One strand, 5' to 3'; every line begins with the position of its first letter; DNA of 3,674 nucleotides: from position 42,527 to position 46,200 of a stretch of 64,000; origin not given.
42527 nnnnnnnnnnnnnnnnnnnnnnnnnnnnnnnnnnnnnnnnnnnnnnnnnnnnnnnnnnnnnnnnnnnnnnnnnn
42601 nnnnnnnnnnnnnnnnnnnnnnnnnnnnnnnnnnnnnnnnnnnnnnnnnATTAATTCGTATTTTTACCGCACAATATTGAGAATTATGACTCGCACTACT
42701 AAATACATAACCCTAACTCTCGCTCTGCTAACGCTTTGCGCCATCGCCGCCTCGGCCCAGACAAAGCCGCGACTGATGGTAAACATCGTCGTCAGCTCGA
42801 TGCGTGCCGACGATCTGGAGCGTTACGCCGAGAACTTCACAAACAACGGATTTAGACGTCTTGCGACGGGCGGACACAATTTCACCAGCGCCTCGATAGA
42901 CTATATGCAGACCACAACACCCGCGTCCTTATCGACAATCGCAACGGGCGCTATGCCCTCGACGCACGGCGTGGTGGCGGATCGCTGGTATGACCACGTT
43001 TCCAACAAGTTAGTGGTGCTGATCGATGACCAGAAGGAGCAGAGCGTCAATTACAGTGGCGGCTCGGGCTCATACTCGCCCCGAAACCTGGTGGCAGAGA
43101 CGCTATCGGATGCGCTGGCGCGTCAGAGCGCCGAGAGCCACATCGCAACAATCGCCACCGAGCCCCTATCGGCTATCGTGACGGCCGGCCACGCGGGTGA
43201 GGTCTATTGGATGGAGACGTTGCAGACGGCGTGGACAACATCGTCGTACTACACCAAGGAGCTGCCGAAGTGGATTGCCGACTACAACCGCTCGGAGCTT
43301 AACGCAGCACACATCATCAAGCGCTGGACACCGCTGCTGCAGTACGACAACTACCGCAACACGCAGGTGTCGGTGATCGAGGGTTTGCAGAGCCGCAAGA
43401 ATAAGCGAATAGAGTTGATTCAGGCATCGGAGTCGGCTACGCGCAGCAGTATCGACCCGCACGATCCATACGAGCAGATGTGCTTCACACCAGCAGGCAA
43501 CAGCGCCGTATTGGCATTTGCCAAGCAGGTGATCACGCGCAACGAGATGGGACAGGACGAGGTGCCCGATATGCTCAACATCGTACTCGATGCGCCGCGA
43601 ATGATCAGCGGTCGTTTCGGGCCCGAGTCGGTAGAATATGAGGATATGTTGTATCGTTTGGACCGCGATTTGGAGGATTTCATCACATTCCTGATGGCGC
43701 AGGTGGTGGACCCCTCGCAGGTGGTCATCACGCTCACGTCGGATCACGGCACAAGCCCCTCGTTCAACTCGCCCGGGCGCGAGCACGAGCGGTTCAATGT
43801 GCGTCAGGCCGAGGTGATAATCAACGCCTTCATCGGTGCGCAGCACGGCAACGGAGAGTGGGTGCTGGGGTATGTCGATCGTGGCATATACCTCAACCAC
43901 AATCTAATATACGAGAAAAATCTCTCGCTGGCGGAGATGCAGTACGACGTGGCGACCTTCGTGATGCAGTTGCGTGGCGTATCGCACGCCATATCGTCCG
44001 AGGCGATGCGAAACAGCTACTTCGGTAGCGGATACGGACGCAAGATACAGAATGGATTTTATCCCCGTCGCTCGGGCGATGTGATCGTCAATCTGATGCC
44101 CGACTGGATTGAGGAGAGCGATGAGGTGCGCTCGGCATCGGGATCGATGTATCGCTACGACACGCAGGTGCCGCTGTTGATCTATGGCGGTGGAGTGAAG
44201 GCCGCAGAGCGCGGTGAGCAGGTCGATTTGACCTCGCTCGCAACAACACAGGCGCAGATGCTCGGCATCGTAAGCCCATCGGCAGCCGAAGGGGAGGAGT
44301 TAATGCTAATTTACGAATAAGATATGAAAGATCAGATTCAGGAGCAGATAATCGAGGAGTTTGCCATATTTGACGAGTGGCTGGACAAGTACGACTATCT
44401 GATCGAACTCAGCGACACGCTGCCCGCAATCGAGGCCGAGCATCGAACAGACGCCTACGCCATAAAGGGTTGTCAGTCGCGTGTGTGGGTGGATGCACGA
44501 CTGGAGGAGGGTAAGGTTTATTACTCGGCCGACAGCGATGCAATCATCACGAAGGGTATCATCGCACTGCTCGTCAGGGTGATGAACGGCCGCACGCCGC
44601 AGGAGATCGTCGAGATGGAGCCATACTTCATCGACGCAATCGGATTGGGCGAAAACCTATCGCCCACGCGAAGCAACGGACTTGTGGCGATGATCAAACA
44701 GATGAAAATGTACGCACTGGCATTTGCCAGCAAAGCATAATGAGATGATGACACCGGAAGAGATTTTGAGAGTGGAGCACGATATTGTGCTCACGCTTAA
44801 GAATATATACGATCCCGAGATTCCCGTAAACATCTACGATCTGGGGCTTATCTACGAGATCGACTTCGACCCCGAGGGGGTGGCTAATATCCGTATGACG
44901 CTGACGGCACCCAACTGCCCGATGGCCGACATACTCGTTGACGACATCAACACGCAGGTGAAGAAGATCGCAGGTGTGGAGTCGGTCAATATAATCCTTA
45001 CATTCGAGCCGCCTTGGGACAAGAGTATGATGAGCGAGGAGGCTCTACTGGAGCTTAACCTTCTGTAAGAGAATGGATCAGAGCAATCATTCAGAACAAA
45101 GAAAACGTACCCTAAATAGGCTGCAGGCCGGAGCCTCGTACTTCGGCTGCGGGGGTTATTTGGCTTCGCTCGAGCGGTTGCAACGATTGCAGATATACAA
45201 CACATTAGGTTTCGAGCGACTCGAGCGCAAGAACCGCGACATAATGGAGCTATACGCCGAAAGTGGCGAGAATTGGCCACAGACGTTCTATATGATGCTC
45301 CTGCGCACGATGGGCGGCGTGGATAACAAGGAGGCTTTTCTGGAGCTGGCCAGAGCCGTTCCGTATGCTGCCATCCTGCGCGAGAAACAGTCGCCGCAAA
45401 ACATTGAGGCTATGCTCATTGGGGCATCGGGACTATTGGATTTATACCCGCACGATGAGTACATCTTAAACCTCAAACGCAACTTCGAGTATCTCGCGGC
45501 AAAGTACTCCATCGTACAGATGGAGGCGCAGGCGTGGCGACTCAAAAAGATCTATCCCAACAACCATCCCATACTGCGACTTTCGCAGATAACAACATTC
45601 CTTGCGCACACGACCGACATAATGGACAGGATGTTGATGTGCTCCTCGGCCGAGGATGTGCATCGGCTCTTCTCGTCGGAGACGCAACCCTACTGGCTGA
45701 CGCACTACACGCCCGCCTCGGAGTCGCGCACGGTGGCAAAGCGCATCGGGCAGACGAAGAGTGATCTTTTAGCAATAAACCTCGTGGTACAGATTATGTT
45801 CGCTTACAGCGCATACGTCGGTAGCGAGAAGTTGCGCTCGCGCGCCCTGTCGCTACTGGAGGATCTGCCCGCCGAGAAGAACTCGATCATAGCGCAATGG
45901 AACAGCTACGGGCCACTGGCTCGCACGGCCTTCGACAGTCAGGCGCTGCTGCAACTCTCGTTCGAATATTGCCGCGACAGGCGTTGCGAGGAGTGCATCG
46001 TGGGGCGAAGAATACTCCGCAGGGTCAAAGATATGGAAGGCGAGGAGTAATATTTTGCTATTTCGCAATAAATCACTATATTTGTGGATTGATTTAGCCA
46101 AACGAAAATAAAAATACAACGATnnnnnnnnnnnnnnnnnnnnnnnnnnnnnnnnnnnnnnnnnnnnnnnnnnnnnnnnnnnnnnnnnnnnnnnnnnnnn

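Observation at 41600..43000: GC-skew inversion with origin-of-replication polarity, but no dnaA or clear DnaA boxes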

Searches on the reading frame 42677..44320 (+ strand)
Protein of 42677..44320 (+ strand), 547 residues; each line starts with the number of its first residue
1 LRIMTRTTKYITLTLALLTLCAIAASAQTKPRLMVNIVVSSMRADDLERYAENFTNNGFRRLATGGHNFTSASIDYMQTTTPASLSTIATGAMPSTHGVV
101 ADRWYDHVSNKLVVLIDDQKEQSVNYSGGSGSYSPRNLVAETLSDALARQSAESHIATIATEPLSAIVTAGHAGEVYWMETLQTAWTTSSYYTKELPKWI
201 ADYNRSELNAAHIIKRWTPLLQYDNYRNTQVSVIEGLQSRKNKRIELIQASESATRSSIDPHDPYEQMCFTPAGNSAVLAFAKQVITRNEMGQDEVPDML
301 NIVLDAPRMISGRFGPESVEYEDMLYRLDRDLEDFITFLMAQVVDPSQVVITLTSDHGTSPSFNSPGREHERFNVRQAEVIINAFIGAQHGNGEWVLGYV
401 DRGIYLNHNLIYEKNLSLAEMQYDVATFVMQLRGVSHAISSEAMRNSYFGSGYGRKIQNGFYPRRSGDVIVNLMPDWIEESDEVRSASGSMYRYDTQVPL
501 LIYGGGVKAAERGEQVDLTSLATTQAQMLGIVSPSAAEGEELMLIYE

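Call 4: search_protein_families(library=pfam, proteins=[window:42677-44320:+])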
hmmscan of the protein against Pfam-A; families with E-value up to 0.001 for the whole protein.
window:42677-44320:+ (547 aa): 2 families
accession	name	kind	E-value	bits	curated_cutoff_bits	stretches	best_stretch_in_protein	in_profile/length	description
PF01663.27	Phosphodiest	-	1.7e-24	87.5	23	1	35-477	2-321/342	Type I phosphodiesterase / nucleotide pyrophosphatase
PF00884.28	Sulfatase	-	0.00024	20.9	25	0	486-530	255-300/301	Sulfatase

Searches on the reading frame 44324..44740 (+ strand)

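Call 4: search_protein_families(library=pfam, proteins=[window:44324-44740:+])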
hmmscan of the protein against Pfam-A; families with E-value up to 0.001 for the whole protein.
window:44324-44740:+ (138 aa): 1 family
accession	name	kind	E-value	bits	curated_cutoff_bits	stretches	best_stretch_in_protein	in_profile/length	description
PF02657.20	SufE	-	8.5e-46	155.1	27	1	10-129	1-120/121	Fe-S metabolism associated domain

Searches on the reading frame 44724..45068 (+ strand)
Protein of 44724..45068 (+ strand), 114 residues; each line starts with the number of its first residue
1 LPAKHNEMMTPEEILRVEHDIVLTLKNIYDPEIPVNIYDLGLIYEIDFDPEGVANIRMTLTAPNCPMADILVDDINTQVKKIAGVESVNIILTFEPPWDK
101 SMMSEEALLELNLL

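Call 4: search_protein_families(library=pfam, proteins=[window:44724-45068:+])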
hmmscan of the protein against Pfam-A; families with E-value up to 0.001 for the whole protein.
window:44724-45068:+ (114 aa): 1 family
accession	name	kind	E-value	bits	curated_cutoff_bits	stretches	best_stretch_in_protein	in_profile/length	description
PF01883.24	FeS_assembly_P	-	1.5e-17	64.1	23.5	1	20-89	3-72/73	Iron-sulfur cluster assembly protein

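Call 88: find_encoding_contigs(protein=window:44748-45068:+, flank=10000, max_places=8)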
Protein window:44748-45068:+ (106 aa): 23 contigs read that carry it; 8 places shown.
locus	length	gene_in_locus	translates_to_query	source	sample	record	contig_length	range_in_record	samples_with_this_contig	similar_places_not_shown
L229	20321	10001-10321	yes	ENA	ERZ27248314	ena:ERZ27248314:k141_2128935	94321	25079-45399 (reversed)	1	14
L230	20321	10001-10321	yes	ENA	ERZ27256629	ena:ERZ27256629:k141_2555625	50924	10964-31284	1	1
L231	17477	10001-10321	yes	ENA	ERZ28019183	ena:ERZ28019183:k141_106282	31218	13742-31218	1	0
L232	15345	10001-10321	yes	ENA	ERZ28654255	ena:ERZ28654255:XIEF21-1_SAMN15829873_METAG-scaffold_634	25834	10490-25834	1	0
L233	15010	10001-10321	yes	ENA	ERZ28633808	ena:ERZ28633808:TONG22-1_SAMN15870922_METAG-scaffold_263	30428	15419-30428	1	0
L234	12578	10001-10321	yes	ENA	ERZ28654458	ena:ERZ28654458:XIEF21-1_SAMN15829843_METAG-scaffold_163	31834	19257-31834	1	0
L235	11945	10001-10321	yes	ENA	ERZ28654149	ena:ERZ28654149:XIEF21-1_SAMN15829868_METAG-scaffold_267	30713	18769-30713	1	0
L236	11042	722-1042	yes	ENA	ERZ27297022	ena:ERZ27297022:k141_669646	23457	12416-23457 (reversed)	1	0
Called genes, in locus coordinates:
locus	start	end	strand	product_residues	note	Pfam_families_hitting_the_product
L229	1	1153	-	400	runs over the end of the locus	PF01520:Amidase_3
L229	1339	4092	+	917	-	PF19838:LptD_2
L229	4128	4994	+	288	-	PF16227:DUF4886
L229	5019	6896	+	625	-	PF00005:ABC_tran, PF02463:SMC_N (faint), PF01926:MMR_HSR1 (faint), PF13304:AAA_21 (faint), PF12848:ABC_tran_Xtn, PF00005:ABC_tran, PF16326:ABC_tran_CTD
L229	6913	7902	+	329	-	PF08885:GSCFA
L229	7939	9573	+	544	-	PF01663:Phosphodiest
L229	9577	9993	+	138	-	PF02657:SufE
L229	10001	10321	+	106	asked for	PF01883:FeS_assembly_P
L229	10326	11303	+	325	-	PF11013:DUF2851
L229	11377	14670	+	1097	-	PF07517:SecA_DEAD, PF01043:SecA_PP_bind, PF21090:P-loop_SecA, PF07516:SecA_SW, PF02810:SEC-C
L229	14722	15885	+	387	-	PF14307:Glyco_tran_WbsX, PF16317:Glyco_hydro_99 (faint)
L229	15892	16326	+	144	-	PF00383:dCMP_cyt_deam_1, PF14437:MafB19-deam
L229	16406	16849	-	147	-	PF13577:SnoaL_4, PF08332:CaMKII_AD, PF12680:SnoaL_2, PF13474:SnoaL_3, PF14534:DUF4440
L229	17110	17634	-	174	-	PF00436:SSB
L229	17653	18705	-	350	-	PF02606:LpxK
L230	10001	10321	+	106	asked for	PF01883:FeS_assembly_P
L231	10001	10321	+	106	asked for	PF01883:FeS_assembly_P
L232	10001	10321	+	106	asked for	PF01883:FeS_assembly_P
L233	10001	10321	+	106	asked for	PF01883:FeS_assembly_P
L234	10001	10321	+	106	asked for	PF01883:FeS_assembly_P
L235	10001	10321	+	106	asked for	PF01883:FeS_assembly_P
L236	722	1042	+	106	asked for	PF01883:FeS_assembly_P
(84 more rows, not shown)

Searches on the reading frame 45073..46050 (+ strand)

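Call 4: search_protein_families(library=pfam, proteins=[window:45073-46050:+])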
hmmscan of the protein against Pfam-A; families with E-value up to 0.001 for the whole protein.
window:45073-46050:+ (325 aa): 1 family
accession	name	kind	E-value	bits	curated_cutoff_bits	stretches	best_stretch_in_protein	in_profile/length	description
PF11013.13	DUF2851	-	2.2e-66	224.8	25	1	8-271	112-375/375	Protein of unknown function (DUF2851)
